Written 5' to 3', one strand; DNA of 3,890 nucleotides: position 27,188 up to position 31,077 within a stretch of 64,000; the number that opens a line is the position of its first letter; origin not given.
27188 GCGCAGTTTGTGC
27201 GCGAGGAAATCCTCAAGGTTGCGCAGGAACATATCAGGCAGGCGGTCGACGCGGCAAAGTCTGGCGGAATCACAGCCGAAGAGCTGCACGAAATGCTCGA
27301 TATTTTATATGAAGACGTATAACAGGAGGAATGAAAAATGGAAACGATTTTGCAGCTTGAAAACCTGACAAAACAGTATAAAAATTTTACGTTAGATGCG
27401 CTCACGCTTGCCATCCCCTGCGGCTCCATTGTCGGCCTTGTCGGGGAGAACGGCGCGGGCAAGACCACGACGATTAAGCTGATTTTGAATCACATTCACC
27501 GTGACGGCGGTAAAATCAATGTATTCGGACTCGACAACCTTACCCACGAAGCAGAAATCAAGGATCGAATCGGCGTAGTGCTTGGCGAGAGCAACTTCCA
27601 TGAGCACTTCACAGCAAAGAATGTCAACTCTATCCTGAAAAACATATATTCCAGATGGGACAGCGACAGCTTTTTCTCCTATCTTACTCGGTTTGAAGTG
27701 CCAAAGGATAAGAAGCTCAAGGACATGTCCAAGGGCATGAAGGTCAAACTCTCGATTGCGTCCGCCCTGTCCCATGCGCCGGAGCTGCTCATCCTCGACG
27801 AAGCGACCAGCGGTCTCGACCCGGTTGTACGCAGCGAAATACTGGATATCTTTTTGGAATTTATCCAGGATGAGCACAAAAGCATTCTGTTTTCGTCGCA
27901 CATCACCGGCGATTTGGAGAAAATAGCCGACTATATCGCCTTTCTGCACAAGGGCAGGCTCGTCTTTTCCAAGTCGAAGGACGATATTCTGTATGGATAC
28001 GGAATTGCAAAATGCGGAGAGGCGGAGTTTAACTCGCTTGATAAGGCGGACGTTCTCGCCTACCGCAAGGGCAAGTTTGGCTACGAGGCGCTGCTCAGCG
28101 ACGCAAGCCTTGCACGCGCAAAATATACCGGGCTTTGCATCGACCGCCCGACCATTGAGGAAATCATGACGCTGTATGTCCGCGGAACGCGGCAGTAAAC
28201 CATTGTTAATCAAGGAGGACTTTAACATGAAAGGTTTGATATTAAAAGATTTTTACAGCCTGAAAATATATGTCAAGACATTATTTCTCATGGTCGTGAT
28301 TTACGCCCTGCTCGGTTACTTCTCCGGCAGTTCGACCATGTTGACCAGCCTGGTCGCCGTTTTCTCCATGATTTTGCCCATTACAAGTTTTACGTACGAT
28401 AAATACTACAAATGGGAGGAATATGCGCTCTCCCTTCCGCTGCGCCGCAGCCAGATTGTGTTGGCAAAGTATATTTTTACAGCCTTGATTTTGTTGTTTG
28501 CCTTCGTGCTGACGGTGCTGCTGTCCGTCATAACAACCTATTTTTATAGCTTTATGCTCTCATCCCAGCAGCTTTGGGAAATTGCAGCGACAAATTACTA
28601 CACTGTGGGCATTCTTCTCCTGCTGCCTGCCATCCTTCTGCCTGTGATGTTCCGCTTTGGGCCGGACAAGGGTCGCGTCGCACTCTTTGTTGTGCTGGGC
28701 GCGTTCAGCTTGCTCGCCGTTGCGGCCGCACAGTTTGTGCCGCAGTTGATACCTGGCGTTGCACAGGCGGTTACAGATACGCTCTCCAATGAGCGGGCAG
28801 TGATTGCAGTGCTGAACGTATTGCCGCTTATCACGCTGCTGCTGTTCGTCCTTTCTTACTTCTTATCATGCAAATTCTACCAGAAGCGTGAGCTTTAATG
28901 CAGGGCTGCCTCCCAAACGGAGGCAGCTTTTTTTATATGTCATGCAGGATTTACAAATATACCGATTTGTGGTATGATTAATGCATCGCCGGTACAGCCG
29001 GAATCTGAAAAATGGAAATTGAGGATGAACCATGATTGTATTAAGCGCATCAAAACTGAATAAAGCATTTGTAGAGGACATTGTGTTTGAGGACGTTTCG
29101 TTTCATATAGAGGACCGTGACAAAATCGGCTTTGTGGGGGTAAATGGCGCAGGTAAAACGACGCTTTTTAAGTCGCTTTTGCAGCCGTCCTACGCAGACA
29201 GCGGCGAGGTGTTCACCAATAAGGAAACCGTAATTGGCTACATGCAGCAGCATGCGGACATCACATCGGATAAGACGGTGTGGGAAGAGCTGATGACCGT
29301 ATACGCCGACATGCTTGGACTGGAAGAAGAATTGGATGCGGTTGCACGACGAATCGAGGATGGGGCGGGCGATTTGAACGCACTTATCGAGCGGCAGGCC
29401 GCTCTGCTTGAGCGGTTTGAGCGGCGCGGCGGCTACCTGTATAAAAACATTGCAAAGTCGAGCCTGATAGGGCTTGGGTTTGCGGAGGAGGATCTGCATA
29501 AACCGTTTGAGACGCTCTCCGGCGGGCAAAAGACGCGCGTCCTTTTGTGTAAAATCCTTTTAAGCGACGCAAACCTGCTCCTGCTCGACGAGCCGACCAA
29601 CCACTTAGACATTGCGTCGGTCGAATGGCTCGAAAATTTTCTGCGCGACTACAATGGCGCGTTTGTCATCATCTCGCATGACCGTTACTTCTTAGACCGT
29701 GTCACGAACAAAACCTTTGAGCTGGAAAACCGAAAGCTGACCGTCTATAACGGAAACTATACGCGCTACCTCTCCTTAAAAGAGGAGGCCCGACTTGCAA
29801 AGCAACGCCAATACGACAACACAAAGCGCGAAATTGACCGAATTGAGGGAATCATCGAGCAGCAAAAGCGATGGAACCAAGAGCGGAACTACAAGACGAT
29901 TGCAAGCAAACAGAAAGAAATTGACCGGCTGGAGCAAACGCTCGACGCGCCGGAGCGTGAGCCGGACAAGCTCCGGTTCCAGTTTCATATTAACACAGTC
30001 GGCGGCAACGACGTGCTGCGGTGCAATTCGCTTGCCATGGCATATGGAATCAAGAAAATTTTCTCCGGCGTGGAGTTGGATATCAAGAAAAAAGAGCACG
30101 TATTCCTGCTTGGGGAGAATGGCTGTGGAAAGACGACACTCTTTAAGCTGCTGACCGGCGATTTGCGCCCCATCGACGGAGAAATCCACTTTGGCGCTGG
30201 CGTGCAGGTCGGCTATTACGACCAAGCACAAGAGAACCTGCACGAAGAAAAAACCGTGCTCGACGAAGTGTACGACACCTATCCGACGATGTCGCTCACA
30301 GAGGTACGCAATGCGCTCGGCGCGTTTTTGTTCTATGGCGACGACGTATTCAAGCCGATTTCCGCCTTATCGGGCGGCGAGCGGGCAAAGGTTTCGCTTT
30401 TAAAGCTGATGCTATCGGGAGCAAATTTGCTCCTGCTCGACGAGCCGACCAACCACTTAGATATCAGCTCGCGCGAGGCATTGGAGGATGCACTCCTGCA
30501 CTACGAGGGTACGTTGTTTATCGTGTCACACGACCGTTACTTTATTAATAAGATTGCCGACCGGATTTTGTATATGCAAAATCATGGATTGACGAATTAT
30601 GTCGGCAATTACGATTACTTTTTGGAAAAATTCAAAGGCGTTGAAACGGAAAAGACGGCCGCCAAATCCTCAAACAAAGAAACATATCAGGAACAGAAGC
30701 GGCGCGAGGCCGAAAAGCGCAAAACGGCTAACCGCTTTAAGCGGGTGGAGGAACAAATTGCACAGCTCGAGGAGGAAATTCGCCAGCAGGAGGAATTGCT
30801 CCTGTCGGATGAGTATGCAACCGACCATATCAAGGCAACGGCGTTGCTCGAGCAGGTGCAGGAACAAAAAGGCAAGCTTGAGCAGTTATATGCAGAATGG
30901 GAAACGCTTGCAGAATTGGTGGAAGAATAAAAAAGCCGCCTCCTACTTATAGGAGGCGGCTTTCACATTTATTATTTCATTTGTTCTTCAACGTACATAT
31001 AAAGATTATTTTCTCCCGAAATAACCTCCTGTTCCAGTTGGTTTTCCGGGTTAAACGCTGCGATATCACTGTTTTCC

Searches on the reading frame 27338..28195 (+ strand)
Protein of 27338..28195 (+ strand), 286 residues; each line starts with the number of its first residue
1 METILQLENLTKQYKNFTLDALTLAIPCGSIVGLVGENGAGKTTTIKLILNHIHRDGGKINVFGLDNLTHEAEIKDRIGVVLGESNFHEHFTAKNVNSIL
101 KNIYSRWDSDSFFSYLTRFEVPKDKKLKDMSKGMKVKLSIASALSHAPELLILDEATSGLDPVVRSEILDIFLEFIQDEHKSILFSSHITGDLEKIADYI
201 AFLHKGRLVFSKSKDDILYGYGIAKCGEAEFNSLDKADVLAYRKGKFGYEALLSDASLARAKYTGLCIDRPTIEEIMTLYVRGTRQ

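Call 7: search_protein_families(library=pfam, proteins=[window:27338-28195:+], max_evalue=0.001)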
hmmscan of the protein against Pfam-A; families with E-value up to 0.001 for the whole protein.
window:27338-28195:+ (286 aa): 4 families
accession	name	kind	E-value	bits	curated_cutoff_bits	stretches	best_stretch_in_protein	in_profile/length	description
PF00005.33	ABC_tran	-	8.7e-24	85.1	25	1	19-158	1-137/137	ABC transporter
PF13304.12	AAA_21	-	1.5e-11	45.3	27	1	128-188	236-298/304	AAA domain, putative AbiEii toxin, Type IV TA system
PF13401.12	AAA_22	-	1.9e-05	25.4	27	1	31-172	7-104/130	AAA domain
PF13604.12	AAA_30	-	0.00025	21.3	27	1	31-157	20-98/191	AAA domain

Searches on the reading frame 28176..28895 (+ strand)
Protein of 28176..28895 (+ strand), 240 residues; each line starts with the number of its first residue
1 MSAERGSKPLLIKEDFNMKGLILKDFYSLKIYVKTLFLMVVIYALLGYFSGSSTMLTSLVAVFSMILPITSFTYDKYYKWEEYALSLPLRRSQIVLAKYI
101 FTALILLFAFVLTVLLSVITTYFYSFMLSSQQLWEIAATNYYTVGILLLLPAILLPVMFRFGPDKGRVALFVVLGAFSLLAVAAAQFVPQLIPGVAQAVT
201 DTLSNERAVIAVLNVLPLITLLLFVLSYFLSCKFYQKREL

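Call 7: search_protein_families(library=pfam, proteins=[window:28176-28895:+], max_evalue=0.001)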
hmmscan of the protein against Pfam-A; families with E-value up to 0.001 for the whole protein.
window:28176-28895:+ (240 aa): 1 family
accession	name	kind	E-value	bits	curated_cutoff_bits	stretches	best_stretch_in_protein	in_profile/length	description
PF13346.12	ABC2_membrane_5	-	1.9e-33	116.2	25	1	20-236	1-205/205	ABC-2 family transporter protein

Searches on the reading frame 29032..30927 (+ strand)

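Call 7: search_protein_families(library=pfam, proteins=[window:29032-30927:+], max_evalue=0.001)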
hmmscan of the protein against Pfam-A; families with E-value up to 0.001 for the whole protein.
window:29032-30927:+ (632 aa): 21 families
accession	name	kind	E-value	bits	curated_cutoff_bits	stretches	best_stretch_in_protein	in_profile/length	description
PF00005.33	ABC_tran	-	9e-48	162.8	25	2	345-474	2-137/137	ABC transporter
PF12848.13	ABC_tran_Xtn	-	6.7e-15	55.4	25.9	1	229-316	1-85/85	ABC transporter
PF13304.12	AAA_21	-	7.8e-14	52.9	27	0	432-505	224-303/304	AAA domain, putative AbiEii toxin, Type IV TA system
PF02463.25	SMC_N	-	1.5e-11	44.6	40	0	96-226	91-206/220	RecF/RecN/SMC N terminal domain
PF16326.10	ABC_tran_CTD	-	3.5e-07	30.8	32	1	563-628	4-69/69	ABC transporter C-terminal domain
PF13476.12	AAA_23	-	1.5e-06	29.4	27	0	344-374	10-39/201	AAA domain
PF13555.12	AAA_29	-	1.7e-06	28.1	27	0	344-371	12-39/61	P-loop containing region of AAA domain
PF00931.28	NB-ARC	-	1.8e-05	24.6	23.5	0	354-396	18-60/248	NB-ARC domain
PF01926.29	MMR_HSR1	-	5.9e-05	23.6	21.9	0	31-72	1-42/113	50S ribosome-binding GTPase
PF09439.16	SRPRB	-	7.1e-05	22.7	25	0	353-377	2-26/178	Signal recognition particle receptor beta subunit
PF13401.12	AAA_22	-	0.0001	23.1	27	0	353-432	4-57/130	AAA domain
PF20720.3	nSTAND3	-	0.0001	22.5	27.2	0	351-380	14-43/155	Novel STAND NTPase 3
PF02367.23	TsaE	-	0.00036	20.9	26.6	0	350-377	17-44/128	Threonylcarbamoyl adenosine biosynthesis protein TsaE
PF10662.15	PduV-EutP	-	0.00038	20.7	21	0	356-376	3-23/143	Ethanolamine utilisation - propanediol utilisation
PF13191.12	AAA_16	-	0.00045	21.2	32.6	0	354-379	24-49/167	AAA ATPase domain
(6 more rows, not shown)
